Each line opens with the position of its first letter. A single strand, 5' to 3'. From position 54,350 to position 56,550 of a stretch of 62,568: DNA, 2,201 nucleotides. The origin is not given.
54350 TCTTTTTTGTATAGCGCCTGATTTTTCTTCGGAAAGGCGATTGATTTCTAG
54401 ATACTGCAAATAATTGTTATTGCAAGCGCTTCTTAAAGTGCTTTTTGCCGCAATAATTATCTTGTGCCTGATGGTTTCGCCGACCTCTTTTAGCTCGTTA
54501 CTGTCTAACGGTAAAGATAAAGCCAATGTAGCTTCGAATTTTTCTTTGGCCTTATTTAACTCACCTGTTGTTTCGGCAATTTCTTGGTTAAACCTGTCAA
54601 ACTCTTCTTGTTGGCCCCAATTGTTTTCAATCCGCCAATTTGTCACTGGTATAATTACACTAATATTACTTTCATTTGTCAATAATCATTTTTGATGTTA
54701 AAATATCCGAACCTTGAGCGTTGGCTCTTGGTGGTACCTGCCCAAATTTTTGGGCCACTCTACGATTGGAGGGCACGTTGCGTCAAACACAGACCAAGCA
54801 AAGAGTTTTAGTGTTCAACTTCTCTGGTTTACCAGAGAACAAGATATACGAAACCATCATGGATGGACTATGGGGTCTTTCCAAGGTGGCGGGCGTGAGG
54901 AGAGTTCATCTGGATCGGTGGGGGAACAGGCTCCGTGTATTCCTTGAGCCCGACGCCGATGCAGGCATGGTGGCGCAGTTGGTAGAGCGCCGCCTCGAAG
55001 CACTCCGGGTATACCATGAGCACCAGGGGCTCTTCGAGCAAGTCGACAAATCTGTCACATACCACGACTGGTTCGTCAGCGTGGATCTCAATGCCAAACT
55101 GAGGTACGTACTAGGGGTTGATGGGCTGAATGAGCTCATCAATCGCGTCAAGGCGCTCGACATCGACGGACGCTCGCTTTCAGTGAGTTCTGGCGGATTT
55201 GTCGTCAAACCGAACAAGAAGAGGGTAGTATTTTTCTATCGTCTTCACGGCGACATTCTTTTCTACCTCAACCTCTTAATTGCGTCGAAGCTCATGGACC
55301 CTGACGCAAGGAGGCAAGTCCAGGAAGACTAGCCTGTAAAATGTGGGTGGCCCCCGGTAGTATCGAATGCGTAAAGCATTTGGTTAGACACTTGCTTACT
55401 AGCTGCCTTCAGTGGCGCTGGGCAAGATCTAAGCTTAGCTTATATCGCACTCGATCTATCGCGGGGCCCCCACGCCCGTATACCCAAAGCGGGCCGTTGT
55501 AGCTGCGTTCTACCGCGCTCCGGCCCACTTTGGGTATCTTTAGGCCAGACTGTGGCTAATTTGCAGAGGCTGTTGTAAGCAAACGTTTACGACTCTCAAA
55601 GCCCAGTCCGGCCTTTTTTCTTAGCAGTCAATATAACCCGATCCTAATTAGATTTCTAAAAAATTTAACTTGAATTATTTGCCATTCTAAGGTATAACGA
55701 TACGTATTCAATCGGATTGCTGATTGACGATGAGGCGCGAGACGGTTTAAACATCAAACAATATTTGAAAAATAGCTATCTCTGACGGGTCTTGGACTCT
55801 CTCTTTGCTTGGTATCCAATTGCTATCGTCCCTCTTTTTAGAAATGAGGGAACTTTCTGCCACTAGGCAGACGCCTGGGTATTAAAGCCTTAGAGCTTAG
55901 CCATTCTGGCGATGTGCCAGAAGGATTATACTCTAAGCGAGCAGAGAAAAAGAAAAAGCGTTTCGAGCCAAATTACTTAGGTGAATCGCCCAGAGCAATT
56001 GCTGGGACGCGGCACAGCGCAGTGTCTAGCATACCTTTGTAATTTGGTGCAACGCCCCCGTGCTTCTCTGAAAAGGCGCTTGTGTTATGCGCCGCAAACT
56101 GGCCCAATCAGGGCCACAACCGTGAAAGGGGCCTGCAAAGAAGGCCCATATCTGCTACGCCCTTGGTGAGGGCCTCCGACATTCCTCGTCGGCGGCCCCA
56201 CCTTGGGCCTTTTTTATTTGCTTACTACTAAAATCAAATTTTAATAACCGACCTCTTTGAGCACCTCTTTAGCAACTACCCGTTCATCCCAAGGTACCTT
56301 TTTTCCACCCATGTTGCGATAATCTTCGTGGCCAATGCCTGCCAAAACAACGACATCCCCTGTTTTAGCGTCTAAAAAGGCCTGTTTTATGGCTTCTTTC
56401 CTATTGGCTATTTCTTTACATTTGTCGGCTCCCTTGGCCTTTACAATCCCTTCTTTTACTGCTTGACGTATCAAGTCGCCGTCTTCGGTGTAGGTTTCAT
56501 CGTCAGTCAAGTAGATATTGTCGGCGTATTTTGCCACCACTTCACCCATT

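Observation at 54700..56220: Foreign-looking GC-rich ~1.5-kb block: one orphan ORF plus ~0.9 kb of terminator-bounded structured non-coding DNA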

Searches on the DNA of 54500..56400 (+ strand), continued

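Call 110: search_with_rna_model(model_id=R2, sources=[window, L009, L010, L011, L012, L013, L014, L015, L016, L017, L018, L019, L020, L021, L022, L023, L024, L025, L026, L027, L028, L029, L030, L031, L032, L033, L034, L035, L036, L037, L038, L039, L040, L041, L042, L043, L044, L045, L046, L047, L048, L049, L050, L051, L052, L053, L054, L055, L056, L057, L058, L059, L060, L061, L062, L063, L064, L065, L066, L067, L068, L069, L070, L071, L072, L073, L074, L075, L076, L077, L078, L079, L080, L081, L082, L083, L084, L085, L086, L087, L088, L102, L110], max_evalue=5, show_alignments=10)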
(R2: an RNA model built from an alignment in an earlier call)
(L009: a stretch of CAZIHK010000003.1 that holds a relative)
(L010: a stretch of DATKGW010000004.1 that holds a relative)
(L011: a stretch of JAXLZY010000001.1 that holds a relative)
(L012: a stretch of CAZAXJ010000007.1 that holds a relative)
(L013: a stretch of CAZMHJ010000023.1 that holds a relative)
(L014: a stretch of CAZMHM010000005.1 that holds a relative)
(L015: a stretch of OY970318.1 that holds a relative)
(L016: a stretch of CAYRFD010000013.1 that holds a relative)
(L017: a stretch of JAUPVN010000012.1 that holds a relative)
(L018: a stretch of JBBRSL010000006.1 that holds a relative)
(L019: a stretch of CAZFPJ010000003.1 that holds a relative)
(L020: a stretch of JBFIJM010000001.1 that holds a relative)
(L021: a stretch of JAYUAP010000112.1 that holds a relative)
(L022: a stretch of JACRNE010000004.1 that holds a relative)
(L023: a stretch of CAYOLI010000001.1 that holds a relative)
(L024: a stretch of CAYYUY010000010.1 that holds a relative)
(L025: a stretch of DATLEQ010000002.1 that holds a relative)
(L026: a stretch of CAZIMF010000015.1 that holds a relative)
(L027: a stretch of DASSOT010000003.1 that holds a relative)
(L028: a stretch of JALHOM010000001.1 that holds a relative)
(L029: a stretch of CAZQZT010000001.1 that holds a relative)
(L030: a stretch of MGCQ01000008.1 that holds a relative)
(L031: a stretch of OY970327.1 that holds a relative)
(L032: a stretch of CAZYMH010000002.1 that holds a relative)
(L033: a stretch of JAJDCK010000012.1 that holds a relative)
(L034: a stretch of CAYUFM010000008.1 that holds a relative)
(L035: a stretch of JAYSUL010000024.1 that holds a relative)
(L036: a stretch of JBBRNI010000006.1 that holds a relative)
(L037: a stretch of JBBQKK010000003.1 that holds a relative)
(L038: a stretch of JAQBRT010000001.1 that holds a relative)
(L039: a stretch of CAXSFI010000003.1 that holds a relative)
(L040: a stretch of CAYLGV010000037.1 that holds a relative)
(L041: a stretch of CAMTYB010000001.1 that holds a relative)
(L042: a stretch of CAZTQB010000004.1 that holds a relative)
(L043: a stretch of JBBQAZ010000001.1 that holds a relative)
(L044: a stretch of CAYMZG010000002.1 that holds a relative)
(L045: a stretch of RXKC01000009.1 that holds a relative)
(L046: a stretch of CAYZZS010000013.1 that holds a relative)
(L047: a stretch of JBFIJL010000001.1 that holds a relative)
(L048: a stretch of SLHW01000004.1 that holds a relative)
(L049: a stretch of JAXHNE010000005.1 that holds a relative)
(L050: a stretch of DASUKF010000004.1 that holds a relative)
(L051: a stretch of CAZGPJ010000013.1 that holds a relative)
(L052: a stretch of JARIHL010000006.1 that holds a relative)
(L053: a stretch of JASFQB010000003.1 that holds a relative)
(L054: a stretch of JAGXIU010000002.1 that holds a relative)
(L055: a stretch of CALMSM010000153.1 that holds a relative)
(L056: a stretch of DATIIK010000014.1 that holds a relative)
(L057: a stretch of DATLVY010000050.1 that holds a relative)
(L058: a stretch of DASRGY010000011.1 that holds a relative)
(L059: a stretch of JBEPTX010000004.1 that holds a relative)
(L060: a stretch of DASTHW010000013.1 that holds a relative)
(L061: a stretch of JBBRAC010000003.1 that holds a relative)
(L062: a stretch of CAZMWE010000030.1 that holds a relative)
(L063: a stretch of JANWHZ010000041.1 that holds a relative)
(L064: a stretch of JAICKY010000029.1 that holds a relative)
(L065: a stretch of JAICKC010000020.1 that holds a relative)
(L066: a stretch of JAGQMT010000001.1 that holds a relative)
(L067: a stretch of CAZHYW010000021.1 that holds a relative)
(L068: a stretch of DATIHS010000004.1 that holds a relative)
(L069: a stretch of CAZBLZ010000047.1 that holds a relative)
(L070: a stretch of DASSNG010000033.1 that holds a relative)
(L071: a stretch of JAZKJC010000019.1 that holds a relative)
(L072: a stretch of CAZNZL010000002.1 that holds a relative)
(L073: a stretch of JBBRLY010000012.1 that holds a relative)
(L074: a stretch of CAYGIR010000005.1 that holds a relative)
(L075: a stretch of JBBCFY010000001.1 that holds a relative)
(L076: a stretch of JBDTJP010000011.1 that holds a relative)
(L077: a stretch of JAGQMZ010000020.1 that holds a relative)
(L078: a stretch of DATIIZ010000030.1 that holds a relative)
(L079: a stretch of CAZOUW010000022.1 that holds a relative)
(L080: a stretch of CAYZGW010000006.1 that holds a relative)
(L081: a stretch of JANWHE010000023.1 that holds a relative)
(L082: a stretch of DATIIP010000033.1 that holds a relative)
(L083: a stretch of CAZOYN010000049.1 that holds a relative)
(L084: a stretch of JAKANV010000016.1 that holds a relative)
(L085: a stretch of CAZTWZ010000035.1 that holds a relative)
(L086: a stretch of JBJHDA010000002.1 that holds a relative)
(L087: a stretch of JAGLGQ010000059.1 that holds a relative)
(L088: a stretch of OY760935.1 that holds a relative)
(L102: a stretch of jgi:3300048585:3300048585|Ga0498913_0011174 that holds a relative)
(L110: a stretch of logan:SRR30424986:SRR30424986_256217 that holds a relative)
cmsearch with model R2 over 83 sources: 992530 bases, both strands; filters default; matches with E-value up to 5: 14.
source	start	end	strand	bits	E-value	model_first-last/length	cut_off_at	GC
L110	942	995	+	61.3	5.1e-18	1-54/54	no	0.43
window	55702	55755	+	60.4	1.1e-17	1-54/54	no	0.46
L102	4790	4848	+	55.6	6e-16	1-54/54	no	0.56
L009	8252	8301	-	53.6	3.1e-15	1-54/54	no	0.56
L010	7823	7872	-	49.6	8.5e-14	1-54/54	no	0.4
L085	4048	4097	+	13.9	0.8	1-54/54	no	0.36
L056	11747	11793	-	13.2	1.4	1-54/54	no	0.43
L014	9828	9878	+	13.2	1.4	1-54/54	no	0.37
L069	4584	4629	+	13.1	1.5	1-54/54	no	0.5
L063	5846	5904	-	13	1.7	1-54/54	no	0.51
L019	12147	12196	+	12.2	3.2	1-54/54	no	0.44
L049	2396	2439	-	12.1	3.5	1-54/54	no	0.64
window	54744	54791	+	11.9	4.2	1-54/54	no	0.48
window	10612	10641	+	11.8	4.4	1-54/54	no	0.5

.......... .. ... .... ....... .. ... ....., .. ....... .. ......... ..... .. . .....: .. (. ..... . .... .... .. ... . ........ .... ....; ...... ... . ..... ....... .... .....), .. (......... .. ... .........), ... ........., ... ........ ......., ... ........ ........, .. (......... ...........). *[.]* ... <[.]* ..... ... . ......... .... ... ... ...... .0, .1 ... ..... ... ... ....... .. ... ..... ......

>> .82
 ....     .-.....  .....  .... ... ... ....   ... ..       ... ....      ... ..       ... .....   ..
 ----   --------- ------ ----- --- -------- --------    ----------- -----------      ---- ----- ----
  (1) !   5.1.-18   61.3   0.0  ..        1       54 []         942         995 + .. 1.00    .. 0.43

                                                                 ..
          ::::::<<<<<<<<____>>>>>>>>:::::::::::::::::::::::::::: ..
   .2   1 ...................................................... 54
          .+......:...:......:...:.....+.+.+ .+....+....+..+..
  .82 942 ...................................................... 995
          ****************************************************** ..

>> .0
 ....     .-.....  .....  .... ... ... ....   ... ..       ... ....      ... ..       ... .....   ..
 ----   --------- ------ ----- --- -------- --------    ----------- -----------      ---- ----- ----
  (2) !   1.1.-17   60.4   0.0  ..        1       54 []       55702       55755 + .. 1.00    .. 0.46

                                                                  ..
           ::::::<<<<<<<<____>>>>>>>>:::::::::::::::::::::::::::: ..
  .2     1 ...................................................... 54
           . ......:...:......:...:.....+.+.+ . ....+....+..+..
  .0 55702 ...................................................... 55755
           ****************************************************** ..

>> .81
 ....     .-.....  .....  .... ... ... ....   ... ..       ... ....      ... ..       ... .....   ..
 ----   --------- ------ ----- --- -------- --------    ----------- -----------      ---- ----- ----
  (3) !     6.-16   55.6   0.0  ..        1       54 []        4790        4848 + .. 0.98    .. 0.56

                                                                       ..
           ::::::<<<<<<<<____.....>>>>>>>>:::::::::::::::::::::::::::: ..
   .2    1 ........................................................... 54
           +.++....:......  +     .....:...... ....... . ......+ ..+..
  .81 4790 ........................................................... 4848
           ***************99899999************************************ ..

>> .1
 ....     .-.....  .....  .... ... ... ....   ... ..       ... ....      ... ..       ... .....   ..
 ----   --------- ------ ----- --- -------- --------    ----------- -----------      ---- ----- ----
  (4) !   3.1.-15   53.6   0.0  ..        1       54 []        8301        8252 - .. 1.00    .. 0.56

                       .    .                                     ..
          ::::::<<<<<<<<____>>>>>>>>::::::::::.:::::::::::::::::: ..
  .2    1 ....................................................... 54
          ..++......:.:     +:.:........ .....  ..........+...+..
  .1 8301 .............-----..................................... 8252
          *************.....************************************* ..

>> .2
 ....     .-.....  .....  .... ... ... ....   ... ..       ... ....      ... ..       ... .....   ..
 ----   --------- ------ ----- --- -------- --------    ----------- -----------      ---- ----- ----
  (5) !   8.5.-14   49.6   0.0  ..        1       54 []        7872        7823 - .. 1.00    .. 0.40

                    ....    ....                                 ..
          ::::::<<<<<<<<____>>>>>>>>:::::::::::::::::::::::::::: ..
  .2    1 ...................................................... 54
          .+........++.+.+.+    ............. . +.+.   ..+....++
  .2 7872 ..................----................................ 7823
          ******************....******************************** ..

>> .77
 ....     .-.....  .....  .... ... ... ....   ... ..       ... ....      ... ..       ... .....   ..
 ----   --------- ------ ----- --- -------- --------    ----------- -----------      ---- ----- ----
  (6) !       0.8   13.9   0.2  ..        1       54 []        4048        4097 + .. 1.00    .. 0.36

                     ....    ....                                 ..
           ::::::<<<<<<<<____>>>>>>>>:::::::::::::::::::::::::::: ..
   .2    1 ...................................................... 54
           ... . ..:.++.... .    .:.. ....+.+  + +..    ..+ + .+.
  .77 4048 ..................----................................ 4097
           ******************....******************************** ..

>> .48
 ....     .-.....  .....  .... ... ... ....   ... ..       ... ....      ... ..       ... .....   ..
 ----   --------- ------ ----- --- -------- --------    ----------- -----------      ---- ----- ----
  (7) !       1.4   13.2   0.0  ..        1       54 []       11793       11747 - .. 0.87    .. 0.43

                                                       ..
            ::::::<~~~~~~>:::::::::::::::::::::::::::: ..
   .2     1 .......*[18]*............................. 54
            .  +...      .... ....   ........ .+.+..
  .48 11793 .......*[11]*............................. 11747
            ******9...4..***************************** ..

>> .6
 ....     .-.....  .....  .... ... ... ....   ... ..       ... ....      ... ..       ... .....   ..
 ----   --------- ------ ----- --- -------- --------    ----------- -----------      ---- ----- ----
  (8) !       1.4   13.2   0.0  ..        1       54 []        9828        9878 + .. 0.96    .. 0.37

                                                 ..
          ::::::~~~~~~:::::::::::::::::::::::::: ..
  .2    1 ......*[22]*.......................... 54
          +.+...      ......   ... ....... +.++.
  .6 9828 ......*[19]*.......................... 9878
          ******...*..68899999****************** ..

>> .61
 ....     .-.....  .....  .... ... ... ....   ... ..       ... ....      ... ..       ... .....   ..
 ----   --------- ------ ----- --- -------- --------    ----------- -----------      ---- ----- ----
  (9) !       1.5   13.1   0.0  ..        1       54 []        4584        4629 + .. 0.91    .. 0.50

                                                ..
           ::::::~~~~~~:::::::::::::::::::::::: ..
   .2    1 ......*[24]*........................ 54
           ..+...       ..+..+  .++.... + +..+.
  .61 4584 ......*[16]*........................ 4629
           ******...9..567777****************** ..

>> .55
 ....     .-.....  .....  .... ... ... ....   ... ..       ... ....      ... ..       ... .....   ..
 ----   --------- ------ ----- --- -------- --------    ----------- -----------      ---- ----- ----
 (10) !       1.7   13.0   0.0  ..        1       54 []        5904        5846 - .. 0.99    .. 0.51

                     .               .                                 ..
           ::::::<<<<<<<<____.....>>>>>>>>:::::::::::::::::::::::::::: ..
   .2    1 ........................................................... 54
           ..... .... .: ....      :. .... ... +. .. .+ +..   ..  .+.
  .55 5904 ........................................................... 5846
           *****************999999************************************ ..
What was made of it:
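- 55705..56216 (+): rnaB: a ~510-nt independent structured RNA with about 20 helices. It has a 5' hairpin (55708-55727) followed by GACGAUGAGG, conserved islands GCGAUGUGCCA and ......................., and a terminator stem (56194-56209) with a T-run (56210-56215). The 5' model R2 finds exactly the five lineages in 1 Mb (call 110).
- The rnaB 5' model finds the family in only 5 of 83 sources (call 110).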
